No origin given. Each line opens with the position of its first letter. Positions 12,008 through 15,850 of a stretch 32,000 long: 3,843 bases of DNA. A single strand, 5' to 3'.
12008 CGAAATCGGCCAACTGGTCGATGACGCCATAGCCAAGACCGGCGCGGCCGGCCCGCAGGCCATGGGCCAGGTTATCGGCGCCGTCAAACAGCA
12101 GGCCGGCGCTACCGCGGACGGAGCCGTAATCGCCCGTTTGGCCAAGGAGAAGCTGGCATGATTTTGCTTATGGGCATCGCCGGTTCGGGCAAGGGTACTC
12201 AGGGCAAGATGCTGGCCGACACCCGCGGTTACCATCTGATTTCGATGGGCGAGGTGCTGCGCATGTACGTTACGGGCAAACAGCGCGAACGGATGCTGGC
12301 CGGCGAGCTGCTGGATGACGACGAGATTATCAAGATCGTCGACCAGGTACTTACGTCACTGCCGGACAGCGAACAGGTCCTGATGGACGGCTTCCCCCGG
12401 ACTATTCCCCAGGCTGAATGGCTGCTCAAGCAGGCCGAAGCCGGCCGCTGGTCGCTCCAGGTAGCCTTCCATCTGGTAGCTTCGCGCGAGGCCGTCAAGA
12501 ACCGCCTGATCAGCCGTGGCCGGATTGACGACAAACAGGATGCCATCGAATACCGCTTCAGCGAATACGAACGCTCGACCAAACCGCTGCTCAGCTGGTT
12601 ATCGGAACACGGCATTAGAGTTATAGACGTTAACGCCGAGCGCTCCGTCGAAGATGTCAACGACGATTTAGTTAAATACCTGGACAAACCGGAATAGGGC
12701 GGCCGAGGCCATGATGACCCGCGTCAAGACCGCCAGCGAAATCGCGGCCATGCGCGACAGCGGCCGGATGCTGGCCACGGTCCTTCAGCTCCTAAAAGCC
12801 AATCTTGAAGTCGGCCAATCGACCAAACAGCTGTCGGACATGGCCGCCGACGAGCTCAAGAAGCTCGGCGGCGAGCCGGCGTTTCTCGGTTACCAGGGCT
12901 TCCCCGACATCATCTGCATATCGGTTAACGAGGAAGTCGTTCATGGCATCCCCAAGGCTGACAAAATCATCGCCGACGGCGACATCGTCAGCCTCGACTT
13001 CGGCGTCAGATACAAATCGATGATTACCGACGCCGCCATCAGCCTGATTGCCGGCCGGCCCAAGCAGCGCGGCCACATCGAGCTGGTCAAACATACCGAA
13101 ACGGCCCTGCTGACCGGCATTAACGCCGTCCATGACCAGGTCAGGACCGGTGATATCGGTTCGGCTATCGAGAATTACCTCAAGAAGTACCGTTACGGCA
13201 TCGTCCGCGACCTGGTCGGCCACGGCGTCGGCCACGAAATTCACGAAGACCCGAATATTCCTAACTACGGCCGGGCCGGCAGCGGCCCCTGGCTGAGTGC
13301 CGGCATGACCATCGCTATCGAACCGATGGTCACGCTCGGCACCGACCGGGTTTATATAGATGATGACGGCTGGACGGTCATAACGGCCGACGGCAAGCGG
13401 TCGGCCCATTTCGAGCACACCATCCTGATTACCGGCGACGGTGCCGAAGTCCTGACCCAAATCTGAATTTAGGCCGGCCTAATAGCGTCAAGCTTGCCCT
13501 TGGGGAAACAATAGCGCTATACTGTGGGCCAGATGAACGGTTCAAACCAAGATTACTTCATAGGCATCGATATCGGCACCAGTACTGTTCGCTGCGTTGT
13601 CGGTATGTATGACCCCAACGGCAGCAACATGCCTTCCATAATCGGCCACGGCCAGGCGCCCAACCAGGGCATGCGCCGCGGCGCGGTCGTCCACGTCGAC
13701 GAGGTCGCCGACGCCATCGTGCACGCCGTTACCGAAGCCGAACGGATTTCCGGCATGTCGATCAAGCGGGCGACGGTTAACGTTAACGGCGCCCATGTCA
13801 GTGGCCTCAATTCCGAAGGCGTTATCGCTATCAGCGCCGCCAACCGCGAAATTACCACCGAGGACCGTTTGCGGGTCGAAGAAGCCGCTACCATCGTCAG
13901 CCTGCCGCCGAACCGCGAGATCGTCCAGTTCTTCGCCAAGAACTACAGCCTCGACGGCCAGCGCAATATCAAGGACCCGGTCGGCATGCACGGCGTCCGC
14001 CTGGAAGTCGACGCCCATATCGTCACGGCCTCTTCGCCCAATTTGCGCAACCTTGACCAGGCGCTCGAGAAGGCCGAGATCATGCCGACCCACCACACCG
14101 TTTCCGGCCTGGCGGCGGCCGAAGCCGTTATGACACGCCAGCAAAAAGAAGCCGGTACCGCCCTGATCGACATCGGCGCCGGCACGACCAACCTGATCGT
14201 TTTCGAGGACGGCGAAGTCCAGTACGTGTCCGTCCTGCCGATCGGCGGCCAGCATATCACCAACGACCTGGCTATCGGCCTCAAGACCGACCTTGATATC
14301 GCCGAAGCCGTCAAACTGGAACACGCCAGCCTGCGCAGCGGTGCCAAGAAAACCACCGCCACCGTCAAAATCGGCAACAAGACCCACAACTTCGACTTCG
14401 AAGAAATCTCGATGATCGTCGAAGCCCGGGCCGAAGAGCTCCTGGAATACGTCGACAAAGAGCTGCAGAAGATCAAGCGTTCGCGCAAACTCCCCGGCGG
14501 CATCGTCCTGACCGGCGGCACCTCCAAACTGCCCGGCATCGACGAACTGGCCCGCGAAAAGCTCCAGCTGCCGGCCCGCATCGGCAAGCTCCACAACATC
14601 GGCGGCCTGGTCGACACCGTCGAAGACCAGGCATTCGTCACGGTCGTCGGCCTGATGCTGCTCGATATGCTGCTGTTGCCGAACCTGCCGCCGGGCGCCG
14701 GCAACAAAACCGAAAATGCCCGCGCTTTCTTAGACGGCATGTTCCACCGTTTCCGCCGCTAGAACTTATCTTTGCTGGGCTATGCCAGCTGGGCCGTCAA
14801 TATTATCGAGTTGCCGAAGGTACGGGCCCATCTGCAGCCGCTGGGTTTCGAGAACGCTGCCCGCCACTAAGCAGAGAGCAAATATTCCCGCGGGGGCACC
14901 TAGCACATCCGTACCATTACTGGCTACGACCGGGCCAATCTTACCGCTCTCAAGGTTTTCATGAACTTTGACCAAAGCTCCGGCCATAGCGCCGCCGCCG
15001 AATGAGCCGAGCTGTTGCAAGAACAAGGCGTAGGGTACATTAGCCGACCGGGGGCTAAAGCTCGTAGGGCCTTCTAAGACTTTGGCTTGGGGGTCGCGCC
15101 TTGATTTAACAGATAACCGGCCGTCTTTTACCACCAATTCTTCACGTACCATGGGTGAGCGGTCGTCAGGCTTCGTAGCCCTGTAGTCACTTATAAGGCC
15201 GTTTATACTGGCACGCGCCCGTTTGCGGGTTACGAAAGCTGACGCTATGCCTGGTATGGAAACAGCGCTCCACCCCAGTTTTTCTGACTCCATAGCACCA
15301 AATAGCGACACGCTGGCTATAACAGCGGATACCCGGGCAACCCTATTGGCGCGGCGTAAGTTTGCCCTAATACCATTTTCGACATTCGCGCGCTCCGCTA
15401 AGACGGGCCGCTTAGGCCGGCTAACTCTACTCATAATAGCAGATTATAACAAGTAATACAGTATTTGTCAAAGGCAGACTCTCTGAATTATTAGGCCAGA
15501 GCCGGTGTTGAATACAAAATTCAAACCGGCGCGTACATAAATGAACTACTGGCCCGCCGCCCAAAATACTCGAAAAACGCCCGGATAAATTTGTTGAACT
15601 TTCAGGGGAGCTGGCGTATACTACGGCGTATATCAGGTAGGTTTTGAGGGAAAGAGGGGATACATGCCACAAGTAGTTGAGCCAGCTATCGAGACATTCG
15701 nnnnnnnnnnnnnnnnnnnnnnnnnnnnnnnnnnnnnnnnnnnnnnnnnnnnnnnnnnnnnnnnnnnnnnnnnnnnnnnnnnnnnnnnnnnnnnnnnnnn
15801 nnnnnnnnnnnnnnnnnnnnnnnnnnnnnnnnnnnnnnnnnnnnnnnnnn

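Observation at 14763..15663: ftsA and ftsZ split by an antisense, leaderless membrane-protein gene driven by a perfect consensus promoter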

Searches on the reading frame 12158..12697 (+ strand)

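Call 6: search_protein_families(library=pfam, proteins=[window:12158-12697:+], max_evalue=0.1)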
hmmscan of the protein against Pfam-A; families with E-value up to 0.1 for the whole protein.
window:12158-12697:+ (179 aa): 7 families
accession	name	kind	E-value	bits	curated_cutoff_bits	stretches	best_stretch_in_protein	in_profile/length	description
PF00406.28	ADK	-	3.2e-24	86.2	26.8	1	4-152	1-150/151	Adenylate kinase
PF13207.12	AAA_17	-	1.7e-16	61.2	27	1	5-130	1-135/136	AAA domain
PF13238.12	AAA_18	-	1.9e-05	25.6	29.4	1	2-131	1-120/128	AAA domain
PF13671.12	AAA_33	-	0.00023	21.9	27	1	1-143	1-142/143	AAA domain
PF02224.24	Cytidylate_kin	-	0.0008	19.6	26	1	6-76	5-71/211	Cytidylate kinase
PF13521.12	AAA_28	-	0.0012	19.6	27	0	2-47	2-45/164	AAA domain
PF01712.25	dNK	-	0.0094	16.2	27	0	98-171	121-194/203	Deoxynucleoside kinase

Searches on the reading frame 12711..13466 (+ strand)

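Call 6: search_protein_families(library=pfam, proteins=[window:12711-13466:+], max_evalue=0.1)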
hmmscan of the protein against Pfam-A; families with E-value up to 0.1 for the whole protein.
window:12711-13466:+ (251 aa): 2 families
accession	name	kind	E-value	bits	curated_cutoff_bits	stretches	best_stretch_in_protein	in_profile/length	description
PF00557.29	Peptidase_M24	-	1.8e-43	149.2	23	1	13-241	2-207/208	Metallopeptidase family M24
PF02597.26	ThiS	-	0.065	14.2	22.5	0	59-95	38-69/76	ThiS family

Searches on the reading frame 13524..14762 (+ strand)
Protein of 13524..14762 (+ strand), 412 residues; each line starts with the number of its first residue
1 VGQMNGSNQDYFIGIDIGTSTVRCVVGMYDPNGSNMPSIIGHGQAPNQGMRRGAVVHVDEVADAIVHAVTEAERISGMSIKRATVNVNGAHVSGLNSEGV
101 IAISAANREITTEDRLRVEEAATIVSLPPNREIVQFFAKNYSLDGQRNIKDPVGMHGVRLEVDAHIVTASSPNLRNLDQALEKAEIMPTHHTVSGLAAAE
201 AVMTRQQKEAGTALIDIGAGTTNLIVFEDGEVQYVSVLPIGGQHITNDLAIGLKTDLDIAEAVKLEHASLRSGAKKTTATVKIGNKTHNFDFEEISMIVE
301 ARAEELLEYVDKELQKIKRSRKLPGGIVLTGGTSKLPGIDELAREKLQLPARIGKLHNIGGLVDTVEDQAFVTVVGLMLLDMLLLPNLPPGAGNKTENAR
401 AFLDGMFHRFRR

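Call 6: search_protein_families(library=pfam, proteins=[window:13524-14762:+], max_evalue=0.1)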
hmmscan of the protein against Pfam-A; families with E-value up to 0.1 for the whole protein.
window:13524-14762:+ (412 aa): 11 families
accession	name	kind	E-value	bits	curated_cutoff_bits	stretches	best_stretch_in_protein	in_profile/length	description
PF14450.12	FtsA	-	1.4e-34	119.6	31.8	2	213-376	1-127/127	Cell division protein FtsA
PF02491.25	SHS2_FTSA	-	8.6e-25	87.4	25.4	1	89-168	1-79/79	SHS2 domain inserted in FTSA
PF11104.14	PilM_2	-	3.8e-10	39.7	27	1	14-266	1-236/340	Type IV pilus assembly protein PilM;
PF06723.19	MreB_Mbl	-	4.2e-09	36.1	27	1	207-354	142-304/327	MreB/Mbl protein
PF06277.17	EutA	-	5.1e-08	32.7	27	1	202-310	135-231/475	Ethanolamine utilisation protein EutA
PF01869.26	BcrAD_BadFG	-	1.4e-05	25.2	31.5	0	13-90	1-72/271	BadF/BadG/BcrA/BcrD ATPase family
PF02541.22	Ppx-GppA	-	2.6e-05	24.2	27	1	199-285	101-184/285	Ppx/GppA phosphatase family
PF00022.25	Actin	-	6.6e-05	22.1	27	1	183-316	113-250/410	Actin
PF25216.1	Volactin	-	0.0032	17.4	35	1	294-348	238-292/321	Volactin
PF21522.3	MreB-like_C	-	0.0077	17.3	27.8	1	214-335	1-115/123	Archaeal actin homologue MreB-like, C-terminal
PF07520.16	SrfB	-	0.0081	14.6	27.1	0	207-227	557-577/992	Virulence factor SrfB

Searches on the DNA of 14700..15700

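Call 70: search_rna_families(source=window, start=14700, end=15700, threshold=evalue, max_evalue=1)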
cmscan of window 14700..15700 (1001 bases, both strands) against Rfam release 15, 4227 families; matches with E-value up to 1: 0.
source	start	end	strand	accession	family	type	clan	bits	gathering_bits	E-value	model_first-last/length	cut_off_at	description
